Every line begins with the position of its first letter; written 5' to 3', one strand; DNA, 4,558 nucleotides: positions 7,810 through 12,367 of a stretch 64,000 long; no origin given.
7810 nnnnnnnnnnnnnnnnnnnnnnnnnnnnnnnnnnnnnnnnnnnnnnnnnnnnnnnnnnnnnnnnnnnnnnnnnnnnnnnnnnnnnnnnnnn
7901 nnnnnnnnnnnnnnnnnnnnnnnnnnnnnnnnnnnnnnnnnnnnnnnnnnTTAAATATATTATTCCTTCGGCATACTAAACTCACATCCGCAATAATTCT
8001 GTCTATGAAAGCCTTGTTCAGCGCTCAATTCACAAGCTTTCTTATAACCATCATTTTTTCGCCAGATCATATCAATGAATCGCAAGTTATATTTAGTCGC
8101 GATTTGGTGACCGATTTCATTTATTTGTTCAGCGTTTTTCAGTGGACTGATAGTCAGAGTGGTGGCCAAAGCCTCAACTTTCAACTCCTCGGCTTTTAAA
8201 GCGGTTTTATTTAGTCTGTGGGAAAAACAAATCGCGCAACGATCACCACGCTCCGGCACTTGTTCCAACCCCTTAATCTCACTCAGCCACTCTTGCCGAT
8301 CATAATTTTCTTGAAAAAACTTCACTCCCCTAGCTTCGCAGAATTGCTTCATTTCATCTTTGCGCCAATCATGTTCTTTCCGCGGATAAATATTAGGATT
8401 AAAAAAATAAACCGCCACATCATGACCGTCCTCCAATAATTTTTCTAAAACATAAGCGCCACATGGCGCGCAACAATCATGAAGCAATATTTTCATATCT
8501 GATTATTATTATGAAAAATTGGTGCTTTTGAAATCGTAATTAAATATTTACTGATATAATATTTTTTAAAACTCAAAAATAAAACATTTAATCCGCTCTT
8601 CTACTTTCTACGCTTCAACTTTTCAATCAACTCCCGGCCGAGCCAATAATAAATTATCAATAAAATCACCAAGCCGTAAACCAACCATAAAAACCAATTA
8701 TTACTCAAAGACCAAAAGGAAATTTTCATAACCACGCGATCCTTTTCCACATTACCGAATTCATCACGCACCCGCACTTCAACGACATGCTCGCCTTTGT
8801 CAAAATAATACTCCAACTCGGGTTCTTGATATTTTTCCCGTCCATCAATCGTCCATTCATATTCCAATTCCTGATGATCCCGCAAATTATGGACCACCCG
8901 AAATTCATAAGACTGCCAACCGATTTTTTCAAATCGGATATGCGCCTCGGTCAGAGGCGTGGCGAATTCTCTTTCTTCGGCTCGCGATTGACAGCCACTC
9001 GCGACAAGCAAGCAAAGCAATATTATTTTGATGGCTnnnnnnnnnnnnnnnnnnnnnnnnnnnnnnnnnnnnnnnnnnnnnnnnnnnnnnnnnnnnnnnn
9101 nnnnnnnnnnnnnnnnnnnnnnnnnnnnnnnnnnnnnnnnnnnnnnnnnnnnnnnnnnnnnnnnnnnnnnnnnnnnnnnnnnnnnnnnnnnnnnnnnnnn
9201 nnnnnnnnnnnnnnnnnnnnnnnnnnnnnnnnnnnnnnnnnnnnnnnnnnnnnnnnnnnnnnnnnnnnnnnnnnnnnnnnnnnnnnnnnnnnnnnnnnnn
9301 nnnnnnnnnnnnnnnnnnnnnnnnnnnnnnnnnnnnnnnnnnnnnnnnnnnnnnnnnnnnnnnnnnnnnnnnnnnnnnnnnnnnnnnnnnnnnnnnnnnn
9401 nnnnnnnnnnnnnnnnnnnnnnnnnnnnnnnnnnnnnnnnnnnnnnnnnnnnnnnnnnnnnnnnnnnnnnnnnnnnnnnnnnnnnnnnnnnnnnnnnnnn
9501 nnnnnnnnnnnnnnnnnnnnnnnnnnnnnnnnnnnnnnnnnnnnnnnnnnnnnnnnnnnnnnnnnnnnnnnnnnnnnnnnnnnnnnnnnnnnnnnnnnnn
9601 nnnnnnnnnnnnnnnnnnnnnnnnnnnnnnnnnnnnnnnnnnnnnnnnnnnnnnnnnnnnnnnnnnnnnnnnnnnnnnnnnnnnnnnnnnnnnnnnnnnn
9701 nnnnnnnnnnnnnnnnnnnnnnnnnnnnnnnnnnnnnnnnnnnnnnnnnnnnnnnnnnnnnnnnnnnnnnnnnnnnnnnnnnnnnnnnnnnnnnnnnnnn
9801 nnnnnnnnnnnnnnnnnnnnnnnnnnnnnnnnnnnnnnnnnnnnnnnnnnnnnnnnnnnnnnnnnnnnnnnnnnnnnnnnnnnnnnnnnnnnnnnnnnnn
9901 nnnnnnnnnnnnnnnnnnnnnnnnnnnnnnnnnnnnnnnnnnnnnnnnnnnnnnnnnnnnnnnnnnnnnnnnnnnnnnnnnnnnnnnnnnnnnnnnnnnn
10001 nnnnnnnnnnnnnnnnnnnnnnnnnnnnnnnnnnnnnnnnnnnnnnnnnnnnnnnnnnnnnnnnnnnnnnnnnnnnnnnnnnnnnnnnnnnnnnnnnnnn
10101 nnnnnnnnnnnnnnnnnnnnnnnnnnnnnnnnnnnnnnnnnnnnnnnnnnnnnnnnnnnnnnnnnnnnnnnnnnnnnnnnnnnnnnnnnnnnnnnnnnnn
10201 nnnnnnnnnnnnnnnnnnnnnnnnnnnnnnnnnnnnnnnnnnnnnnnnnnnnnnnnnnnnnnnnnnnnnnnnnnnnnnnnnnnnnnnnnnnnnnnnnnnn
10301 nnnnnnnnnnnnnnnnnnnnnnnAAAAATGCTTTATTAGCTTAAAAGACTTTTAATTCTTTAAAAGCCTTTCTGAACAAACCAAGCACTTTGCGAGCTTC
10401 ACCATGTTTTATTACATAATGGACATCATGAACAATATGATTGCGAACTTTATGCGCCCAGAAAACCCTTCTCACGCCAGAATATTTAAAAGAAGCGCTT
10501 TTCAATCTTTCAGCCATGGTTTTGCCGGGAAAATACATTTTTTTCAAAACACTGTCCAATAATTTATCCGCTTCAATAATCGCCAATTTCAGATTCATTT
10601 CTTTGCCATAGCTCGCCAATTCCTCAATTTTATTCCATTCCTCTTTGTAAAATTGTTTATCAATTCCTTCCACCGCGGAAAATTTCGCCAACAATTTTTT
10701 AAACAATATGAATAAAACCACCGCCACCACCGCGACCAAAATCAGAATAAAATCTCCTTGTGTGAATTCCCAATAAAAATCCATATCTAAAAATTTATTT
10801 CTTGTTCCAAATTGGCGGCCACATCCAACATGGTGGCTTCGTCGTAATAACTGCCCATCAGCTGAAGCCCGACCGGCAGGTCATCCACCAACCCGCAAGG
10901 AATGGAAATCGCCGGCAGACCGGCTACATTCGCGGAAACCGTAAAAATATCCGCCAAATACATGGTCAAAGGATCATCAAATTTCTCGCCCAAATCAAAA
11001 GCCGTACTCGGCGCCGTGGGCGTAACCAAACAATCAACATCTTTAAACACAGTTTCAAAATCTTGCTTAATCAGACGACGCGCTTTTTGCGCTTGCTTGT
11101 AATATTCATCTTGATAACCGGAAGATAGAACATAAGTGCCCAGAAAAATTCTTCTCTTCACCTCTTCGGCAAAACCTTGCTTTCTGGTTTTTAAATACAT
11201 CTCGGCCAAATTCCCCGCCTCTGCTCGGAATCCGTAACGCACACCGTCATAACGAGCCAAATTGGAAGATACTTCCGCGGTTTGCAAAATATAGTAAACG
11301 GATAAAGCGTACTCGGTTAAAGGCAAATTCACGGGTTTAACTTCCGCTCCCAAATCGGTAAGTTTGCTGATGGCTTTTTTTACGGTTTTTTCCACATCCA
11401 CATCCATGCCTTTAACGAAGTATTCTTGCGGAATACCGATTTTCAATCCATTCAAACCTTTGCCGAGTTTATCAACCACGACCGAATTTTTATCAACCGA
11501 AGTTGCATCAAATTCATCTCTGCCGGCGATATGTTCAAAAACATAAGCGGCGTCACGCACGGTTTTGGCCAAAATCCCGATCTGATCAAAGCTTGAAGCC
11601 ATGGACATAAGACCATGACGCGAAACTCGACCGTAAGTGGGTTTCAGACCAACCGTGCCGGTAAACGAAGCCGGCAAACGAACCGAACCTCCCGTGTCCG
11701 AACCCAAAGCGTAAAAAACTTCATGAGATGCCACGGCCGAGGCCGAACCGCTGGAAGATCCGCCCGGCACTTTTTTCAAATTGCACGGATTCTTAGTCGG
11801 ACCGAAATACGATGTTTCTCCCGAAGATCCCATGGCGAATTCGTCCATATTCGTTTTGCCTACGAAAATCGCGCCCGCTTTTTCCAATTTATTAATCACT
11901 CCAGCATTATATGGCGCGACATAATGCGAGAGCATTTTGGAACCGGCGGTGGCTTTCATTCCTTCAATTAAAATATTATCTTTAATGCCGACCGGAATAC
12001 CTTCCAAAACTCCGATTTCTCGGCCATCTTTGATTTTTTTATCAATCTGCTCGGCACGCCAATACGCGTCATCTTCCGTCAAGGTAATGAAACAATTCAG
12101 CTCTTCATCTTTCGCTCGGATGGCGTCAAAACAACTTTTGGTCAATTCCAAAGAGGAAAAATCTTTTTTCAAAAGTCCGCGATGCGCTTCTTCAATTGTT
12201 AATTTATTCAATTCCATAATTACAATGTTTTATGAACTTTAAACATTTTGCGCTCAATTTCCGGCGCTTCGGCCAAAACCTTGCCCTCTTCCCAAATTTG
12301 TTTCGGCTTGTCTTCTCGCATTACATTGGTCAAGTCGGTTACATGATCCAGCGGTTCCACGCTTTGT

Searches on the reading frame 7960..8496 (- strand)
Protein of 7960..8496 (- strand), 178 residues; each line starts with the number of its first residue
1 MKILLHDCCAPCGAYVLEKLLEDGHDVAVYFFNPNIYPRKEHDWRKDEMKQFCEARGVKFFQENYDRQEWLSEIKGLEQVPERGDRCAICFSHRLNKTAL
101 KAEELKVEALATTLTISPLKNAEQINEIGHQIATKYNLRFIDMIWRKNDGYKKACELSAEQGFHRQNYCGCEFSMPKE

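Call 48: search_protein_families(library=pfam, proteins=[window:7960-8496:-], max_evalue=0.00001)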
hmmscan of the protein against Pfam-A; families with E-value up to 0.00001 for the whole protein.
window:7960-8496:- (178 aa): 1 family
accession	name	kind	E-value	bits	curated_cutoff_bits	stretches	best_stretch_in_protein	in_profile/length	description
PF02677.20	QueH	-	2e-64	217.4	23.5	1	3-175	1-173/175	Epoxyqueuosine reductase QueH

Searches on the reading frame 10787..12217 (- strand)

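Call 25: search_protein_families(library=pfam, proteins=[window:10787-12217:-], max_evalue=0.00001)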
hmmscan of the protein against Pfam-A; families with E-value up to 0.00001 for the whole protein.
window:10787-12217:- (476 aa): 1 family
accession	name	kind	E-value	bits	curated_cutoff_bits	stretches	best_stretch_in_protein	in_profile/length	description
PF01425.27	Amidase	-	3.9e-153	511.1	27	1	24-464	1-445/445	Amidase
